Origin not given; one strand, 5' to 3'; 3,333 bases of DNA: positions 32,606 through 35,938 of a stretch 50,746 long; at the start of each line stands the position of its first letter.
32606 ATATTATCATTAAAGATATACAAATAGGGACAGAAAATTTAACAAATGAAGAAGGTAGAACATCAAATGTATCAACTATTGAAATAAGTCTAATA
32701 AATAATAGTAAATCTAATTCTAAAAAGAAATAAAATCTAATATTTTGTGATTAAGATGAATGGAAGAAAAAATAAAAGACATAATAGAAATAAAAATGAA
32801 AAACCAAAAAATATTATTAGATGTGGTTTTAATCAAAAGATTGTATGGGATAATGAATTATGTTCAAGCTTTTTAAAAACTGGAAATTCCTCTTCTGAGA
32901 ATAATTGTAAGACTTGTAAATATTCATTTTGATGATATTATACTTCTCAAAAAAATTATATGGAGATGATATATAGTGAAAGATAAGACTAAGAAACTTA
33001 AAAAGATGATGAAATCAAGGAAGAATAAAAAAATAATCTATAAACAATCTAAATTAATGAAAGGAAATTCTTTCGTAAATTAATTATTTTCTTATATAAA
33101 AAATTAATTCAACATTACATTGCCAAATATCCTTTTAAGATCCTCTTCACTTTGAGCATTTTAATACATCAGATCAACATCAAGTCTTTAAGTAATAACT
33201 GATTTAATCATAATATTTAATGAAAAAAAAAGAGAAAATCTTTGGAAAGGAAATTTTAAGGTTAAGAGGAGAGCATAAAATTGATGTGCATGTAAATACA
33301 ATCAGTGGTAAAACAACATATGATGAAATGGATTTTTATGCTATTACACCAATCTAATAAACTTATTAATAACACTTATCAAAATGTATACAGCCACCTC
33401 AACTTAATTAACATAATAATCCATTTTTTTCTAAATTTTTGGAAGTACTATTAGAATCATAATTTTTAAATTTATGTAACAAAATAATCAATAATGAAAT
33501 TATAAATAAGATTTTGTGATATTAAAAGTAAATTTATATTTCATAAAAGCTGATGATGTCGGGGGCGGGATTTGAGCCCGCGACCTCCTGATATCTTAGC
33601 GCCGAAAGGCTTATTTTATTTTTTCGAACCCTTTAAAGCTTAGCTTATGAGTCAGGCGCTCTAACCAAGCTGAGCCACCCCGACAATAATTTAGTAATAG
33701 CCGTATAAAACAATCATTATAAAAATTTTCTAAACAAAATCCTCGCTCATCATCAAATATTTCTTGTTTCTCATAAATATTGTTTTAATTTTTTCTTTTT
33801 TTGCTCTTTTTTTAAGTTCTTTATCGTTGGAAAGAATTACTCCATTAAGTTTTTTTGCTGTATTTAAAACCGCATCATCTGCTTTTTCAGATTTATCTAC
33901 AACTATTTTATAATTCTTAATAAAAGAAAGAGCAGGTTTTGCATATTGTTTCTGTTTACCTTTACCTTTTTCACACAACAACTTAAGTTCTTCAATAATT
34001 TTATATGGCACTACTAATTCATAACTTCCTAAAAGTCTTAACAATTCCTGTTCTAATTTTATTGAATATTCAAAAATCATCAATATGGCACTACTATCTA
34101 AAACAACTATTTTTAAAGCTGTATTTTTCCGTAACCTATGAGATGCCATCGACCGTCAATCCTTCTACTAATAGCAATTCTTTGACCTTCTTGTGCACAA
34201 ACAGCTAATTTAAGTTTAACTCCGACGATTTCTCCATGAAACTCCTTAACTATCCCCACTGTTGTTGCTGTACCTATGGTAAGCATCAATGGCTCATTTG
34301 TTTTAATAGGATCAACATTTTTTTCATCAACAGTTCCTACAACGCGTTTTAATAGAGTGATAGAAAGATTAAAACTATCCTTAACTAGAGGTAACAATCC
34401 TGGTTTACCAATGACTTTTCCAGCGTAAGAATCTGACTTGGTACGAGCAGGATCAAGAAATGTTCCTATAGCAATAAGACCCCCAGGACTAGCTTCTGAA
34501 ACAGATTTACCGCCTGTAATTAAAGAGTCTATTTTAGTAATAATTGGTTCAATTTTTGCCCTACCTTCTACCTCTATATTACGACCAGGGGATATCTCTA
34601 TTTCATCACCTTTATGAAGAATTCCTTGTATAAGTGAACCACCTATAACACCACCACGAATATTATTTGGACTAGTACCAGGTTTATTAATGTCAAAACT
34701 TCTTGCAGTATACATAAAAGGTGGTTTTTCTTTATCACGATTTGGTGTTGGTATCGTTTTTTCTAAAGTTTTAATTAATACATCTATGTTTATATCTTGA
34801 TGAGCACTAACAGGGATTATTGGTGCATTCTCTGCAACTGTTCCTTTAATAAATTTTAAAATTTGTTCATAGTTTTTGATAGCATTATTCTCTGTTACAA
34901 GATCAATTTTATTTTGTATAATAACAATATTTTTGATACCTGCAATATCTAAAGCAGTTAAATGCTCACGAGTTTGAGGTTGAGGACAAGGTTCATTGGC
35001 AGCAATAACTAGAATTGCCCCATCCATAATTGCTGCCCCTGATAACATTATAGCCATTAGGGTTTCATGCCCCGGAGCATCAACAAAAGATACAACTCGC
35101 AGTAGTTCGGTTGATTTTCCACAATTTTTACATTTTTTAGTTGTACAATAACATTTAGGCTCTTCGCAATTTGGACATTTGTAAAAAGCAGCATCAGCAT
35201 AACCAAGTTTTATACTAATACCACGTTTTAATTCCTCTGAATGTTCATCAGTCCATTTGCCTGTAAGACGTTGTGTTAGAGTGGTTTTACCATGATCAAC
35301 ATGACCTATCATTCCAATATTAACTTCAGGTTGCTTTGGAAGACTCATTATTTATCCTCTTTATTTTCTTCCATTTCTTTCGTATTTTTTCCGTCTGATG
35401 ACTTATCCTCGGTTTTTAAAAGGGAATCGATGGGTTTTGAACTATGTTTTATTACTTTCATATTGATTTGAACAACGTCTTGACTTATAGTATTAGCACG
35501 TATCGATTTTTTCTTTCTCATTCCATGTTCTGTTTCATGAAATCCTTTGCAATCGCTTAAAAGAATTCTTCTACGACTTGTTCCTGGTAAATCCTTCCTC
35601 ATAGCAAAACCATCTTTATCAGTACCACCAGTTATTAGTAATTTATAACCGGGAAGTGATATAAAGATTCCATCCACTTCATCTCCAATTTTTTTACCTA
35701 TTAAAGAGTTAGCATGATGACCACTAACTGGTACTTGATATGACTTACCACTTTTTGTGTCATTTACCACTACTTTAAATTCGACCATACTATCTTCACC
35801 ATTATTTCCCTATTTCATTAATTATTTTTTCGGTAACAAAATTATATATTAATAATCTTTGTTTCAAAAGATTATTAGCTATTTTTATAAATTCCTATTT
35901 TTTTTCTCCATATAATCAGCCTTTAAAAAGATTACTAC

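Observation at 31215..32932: Two unannotated 58-aa C-X12-C-X14-C-X2-C paralogs, one in each of two mirror-image cold-shock gene modules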

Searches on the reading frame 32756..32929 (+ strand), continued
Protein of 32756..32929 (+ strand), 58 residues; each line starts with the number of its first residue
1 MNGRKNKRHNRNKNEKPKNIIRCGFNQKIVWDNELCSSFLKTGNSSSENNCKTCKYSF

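Call 71: find_related_loci(query=A8, collection=metagenome_contigs, flank=2500)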
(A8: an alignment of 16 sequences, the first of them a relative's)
Query A8 (58 aa) in metagenome_contigs; peptide patterns used: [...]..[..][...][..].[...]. (x = any residue, [..] = any of these).
178 stretches matched a pattern; 135 encode a relative of the query (tblastn E <= 1e-3); the best 80 are kept; 80 distinct loci.
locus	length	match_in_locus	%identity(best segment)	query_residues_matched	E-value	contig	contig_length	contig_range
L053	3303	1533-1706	52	1-58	1e-16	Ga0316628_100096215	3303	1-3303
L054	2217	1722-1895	52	1-58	1e-16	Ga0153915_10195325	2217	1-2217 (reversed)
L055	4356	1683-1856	48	1-58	3e-16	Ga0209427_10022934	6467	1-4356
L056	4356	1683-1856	48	1-58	3e-16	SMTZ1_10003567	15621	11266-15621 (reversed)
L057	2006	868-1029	59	5-58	4e-16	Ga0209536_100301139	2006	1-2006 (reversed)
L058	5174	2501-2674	50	1-58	5e-16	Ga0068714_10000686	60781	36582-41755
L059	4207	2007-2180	48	1-58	1e-15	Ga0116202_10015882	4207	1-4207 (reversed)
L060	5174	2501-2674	50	1-58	2e-15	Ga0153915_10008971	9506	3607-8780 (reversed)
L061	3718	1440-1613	48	1-58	3e-15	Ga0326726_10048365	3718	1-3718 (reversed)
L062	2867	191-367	49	1-58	6e-15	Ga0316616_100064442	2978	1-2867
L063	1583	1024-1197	47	1-58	5e-15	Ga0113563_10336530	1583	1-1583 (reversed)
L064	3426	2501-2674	47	1-58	8e-15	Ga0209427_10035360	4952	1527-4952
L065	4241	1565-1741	49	1-58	8e-15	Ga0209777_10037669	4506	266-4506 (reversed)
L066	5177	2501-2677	49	1-58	1e-14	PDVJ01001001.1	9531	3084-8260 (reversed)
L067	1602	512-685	45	1-58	1e-14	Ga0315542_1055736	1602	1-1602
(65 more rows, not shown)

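Call 91: predict_structure(alignment_id=A11)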
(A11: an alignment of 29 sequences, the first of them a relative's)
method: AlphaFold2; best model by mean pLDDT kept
length: 58 residues; sequences in the alignment: 29
mean_pLDDT: 62.2   pTM: 0.31
mean pLDDT of the five models: 62.2, 59.5, 54.1, 52.9, 48.9
residues with pLDDT >= 90: 0; 70-90: 7; 50-70: 46; < 50: 5
segments of 3 or more residues with pLDDT < 50: none
pLDDT, mean of each block of 10 residues (from residue 1): 54 55 67 67 63 67
secondary structure, 60 per line:
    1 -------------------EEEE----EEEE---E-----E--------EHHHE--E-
elements in order: E20-23 E28-31

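Call 97: search_protein_families(library=padloc, proteins=[window:32756-32929:+, P0056], max_evalue=0.01)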
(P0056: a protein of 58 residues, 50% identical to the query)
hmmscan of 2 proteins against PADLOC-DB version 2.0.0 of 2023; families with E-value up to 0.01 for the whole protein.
seq(58 aa): 0 families

P0056 (58 aa): 0 families

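Call 98: search_protein_families(library=phrogs, proteins=[window:32756-32929:+, P0056], max_evalue=0.1)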
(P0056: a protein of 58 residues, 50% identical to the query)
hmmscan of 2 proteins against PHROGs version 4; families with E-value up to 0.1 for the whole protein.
seq(58 aa): 0 families

P0056 (58 aa): 1 family
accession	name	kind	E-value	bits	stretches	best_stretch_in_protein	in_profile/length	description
phrog_26059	-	unknown function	0.079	14.3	1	19-55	47-83/135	-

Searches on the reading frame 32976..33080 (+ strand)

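Call 4: search_protein_families(library=pfam, proteins=[window:32976-33080:+], max_evalue=1)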
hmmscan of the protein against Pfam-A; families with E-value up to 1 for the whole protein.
seq(35 aa): 0 families

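Call 98: search_protein_families(library=phrogs, proteins=[window:32976-33080:+], max_evalue=0.1)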
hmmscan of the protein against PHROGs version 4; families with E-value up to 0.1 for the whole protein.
seq(35 aa): 1 family
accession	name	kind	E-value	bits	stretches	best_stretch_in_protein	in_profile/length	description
phrog_774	-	unknown function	0.096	13.9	1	2-30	78-106/134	-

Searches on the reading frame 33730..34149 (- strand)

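Call 46: search_protein_families(library=pfam, proteins=[window:33730-34149:-], max_evalue=1)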
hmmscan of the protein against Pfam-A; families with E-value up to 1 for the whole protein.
window:33730-34149:- (139 aa): 6 families
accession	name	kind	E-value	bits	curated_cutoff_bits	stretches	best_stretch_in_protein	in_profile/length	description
PF18477.7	PIN_9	-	6.6e-23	81.6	26.3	1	15-129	1-116/116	PIN like domain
PF13638.12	PIN_4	-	1.6e-05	25.7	21.9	1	16-124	2-129/132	PIN domain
PF01850.27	PIN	-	0.0035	18.4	23.6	0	15-67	1-53/120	PIN domain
PF18476.7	PIN_8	-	0.0083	16.5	26.1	1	14-103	1-89/227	PIN like domain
PF01927.22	Mut7-C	-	0.0095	16.5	23.3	1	83-129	24-67/146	Mut7-C RNAse domain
PF11977.14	RNase_Zc3h12a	-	0.01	16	23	1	90-125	89-124/154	Zc3h12a-like Ribonuclease NYN domain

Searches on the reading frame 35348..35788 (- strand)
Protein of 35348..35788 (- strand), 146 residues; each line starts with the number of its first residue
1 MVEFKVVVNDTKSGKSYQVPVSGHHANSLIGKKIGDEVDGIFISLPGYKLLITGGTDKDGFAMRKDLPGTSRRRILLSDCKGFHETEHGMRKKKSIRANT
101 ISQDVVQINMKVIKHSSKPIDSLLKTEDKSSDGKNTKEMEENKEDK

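Call 46: search_protein_families(library=pfam, proteins=[window:35348-35788:-], max_evalue=1)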
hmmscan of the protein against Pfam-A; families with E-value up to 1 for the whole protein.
window:35348-35788:- (146 aa): 1 family
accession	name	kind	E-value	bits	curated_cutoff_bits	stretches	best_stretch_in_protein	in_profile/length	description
PF01092.24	Ribosomal_S6e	-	1.4e-41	141.7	26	1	4-124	1-124/125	Ribosomal protein S6e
